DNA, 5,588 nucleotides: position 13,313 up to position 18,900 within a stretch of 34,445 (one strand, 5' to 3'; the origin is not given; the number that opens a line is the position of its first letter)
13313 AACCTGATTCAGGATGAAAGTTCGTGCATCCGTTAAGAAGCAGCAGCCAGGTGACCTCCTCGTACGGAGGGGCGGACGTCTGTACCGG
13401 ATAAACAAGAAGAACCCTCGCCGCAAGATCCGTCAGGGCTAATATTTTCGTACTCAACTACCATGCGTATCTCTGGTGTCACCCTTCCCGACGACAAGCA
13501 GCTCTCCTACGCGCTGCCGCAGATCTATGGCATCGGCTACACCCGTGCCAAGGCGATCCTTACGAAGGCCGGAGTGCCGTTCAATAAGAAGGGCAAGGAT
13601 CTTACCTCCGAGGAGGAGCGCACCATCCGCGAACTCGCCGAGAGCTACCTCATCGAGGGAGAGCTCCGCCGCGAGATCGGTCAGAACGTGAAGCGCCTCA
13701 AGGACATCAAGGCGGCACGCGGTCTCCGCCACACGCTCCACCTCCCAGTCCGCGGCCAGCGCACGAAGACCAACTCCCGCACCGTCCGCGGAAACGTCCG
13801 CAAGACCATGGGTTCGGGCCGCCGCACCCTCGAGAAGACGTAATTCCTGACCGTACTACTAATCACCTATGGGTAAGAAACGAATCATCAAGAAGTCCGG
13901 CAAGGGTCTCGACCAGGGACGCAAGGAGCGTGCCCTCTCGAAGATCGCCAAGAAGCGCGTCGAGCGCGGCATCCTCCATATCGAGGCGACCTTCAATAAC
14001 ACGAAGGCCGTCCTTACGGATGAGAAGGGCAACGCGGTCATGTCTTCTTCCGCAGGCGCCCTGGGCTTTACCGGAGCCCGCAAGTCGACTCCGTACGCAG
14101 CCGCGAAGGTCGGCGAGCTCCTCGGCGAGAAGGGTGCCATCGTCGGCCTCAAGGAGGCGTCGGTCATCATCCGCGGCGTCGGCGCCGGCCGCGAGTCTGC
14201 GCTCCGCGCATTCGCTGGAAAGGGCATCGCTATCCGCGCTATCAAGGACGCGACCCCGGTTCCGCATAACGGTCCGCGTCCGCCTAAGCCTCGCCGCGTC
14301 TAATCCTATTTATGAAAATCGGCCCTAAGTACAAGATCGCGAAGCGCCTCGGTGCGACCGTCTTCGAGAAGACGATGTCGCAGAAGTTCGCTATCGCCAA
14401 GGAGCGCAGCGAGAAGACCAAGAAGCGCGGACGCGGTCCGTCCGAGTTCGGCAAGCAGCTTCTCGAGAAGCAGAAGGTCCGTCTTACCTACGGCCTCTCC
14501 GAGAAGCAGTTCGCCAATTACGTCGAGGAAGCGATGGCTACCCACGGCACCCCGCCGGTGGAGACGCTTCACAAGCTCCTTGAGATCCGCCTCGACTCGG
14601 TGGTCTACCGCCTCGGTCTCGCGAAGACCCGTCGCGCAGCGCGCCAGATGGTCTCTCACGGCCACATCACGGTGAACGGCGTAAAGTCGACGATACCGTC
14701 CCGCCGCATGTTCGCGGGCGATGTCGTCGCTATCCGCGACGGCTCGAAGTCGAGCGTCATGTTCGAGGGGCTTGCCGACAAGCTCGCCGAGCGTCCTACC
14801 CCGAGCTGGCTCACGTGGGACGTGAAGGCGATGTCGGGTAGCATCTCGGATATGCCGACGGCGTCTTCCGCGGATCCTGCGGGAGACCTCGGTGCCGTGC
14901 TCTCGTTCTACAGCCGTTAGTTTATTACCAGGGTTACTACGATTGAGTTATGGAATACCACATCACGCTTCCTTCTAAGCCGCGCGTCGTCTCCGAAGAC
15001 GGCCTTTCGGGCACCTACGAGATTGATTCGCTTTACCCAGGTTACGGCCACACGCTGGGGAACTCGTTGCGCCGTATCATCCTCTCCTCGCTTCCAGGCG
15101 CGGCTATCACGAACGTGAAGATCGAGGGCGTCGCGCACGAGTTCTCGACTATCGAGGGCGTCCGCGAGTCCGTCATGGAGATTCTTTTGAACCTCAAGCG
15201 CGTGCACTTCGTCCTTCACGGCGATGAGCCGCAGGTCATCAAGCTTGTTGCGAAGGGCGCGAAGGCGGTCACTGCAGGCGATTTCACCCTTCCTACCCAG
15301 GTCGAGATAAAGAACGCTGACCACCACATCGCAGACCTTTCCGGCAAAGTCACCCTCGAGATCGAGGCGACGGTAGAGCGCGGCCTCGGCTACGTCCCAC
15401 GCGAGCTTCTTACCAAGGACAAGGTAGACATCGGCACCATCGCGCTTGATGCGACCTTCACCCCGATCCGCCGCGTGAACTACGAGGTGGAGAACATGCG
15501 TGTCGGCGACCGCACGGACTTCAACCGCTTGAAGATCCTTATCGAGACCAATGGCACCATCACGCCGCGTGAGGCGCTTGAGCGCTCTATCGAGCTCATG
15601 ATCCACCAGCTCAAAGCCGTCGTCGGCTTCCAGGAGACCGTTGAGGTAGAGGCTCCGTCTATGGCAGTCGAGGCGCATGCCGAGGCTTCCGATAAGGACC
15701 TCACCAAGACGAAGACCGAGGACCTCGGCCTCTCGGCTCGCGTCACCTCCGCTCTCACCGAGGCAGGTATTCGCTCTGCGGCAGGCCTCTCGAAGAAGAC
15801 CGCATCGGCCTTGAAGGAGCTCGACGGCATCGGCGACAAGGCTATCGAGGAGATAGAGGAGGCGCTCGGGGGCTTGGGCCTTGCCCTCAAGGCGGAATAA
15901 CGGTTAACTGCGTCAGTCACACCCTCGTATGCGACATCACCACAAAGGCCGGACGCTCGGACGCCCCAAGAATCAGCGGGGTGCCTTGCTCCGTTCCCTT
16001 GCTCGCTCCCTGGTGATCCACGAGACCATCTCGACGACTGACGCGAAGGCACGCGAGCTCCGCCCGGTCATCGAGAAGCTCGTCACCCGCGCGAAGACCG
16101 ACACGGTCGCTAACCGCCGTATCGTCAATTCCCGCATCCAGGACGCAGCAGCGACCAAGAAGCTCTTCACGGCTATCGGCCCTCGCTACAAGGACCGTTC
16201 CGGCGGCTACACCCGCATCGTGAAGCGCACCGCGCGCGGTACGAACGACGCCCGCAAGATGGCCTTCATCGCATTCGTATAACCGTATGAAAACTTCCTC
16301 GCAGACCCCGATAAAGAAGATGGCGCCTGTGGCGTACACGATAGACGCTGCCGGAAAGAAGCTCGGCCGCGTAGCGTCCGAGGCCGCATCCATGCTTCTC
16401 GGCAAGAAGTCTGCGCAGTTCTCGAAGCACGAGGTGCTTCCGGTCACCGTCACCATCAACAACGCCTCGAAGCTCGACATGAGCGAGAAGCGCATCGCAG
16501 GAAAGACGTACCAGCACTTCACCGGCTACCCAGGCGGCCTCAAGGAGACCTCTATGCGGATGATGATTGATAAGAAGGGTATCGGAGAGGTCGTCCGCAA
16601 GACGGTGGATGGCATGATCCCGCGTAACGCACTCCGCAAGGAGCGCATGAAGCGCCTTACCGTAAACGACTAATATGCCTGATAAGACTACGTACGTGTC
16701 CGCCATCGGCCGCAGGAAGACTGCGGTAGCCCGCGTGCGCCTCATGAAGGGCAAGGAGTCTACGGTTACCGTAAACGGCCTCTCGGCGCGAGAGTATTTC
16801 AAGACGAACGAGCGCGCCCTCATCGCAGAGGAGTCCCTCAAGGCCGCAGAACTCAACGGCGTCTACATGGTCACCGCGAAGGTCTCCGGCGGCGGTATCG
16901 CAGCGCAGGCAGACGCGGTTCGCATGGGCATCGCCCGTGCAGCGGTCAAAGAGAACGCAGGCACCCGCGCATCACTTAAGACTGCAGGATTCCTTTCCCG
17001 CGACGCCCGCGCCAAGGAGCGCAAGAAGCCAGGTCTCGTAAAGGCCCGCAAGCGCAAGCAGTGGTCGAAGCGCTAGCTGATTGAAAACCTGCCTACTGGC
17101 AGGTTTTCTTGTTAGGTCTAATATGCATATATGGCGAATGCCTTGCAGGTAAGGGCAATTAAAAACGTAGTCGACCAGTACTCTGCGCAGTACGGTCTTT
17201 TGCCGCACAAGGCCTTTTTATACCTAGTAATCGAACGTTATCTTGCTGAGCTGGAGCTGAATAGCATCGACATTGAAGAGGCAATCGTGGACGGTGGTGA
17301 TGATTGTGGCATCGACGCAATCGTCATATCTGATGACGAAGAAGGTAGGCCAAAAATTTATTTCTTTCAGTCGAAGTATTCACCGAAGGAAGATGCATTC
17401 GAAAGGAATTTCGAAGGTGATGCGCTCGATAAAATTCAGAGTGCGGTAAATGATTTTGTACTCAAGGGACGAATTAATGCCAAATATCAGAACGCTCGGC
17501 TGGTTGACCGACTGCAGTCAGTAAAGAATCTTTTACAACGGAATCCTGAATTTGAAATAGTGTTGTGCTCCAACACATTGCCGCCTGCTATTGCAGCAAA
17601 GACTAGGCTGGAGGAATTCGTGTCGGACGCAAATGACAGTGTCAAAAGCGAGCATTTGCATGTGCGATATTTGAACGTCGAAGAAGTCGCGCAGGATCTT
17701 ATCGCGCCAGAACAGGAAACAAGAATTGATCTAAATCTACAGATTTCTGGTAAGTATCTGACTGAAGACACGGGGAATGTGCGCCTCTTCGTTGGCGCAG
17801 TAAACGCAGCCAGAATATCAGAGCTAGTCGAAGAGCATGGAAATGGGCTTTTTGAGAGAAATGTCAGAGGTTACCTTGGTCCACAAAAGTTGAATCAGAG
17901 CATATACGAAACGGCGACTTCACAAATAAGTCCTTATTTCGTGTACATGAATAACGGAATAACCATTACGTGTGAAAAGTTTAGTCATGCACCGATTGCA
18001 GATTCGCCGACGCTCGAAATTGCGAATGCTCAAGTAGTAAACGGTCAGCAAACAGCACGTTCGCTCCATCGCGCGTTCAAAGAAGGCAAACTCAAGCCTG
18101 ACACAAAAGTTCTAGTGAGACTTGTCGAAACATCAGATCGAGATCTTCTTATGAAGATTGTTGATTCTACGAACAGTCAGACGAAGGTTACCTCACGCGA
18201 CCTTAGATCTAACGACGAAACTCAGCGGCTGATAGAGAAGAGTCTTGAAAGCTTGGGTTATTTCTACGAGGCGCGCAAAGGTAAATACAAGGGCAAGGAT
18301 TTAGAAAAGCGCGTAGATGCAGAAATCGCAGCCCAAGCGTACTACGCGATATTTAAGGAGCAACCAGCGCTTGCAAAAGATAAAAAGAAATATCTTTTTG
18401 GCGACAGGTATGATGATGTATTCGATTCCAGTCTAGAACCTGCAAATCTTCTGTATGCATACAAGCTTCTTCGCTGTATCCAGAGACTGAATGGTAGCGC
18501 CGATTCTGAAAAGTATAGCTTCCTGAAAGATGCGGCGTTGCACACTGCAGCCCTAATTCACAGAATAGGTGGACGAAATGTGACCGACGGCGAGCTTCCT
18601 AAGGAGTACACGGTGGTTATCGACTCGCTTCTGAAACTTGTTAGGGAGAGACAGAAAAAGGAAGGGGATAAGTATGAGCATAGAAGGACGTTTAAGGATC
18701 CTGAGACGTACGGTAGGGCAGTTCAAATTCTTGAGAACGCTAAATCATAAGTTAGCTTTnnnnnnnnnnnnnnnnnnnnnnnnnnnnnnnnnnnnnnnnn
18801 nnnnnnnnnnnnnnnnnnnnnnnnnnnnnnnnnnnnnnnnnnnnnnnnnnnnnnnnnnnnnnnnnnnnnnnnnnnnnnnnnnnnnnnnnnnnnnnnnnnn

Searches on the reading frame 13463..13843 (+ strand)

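Call 15: search_protein_families(library=pfam, proteins=[window:13463-13843:+], max_evalue=0.001)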
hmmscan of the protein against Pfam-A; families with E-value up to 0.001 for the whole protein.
window:13463-13843:+ (126 aa): 1 family
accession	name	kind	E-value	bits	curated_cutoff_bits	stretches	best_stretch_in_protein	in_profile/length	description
PF00416.27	Ribosomal_S13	-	6.4e-27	94.9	31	1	2-107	1-128/128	Ribosomal protein S13/S18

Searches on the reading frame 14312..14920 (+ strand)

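Call 15: search_protein_families(library=pfam, proteins=[window:14312-14920:+], max_evalue=0.001)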
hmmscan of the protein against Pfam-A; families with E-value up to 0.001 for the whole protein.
window:14312-14920:+ (202 aa): 4 families
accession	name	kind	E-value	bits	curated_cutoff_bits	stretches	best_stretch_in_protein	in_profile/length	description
PF01479.30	S4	-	3.1e-16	59.3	22.8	1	93-139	2-48/48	S4 domain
PF00163.24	Ribosomal_S4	-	8.7e-16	58.8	23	1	3-91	3-95/95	Ribosomal protein S4/S9 N-terminal domain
PF13275.11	S4_2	-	0.00015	22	24.6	1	92-145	8-60/65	S4 domain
PF22421.1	SYY_C-terminal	-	0.00022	21.5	27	1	91-127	18-54/83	Tyrosine--tRNA ligase SYY-like C-terminal domain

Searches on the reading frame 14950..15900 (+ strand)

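Call 15: search_protein_families(library=pfam, proteins=[window:14950-15900:+], max_evalue=0.001)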
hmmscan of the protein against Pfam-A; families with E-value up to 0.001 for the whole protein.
window:14950-15900:+ (316 aa): 4 families
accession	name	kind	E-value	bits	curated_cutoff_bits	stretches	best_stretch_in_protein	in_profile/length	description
PF01000.31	RNA_pol_A_bac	-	1e-30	106.8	33.9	1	56-171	1-119/119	RNA polymerase Rpb3/RpoA insert domain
PF01193.29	RNA_pol_L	-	1.9e-21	76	24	1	30-221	5-74/74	RNA polymerase Rpb3/Rpb11 dimerisation domain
PF03118.21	RNA_pol_A_CTD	-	3.8e-10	39.8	23.8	1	247-306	6-65/67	Bacterial RNA polymerase, alpha chain C terminal domain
PF13656.11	RNA_pol_L_2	-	0.00011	22.3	27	0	192-223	40-71/75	RNA polymerase Rpb3/Rpb11 dimerisation domain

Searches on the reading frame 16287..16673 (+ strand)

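Call 15: search_protein_families(library=pfam, proteins=[window:16287-16673:+], max_evalue=0.001)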
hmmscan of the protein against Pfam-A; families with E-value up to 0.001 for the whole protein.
window:16287-16673:+ (128 aa): 1 family
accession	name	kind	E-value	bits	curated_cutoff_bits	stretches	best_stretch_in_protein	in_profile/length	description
PF00572.24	Ribosomal_L13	-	1e-26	93.8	23.8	1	17-126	4-112/119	Ribosomal protein L13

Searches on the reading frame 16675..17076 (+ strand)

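Call 15: search_protein_families(library=pfam, proteins=[window:16675-17076:+], max_evalue=0.001)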
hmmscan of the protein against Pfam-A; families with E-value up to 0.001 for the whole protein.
window:16675-17076:+ (133 aa): 1 family
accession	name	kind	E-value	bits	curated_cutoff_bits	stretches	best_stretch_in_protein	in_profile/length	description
PF00380.25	Ribosomal_S9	-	1.6e-35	122.6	22.5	1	12-133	1-121/121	Ribosomal protein S9/S16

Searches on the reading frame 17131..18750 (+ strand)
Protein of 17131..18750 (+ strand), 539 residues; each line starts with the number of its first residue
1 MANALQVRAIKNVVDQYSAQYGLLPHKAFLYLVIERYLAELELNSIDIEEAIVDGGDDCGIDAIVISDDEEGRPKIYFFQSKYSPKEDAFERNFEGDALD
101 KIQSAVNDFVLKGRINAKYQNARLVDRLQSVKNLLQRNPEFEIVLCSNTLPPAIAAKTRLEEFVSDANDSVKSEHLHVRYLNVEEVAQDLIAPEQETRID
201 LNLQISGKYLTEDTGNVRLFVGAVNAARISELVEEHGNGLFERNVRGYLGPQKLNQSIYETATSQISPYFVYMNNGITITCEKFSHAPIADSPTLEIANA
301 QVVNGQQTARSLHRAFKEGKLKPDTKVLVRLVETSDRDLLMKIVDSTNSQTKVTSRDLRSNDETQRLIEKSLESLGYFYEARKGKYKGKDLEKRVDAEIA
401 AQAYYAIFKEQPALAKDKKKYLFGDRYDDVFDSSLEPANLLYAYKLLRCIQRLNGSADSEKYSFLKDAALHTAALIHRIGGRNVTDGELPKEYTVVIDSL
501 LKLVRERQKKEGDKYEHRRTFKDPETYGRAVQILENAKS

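Call 39: search_protein_families(library=pfam, proteins=[window:17131-18750:+], max_evalue=0.001)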
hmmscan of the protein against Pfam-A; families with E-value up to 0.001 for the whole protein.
window:17131-18750:+ (539 aa): 1 family
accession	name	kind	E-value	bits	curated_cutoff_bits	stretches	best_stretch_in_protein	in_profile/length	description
PF10592.14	AIPR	-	4.7e-39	135.3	25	1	241-478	1-268/308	AIPR protein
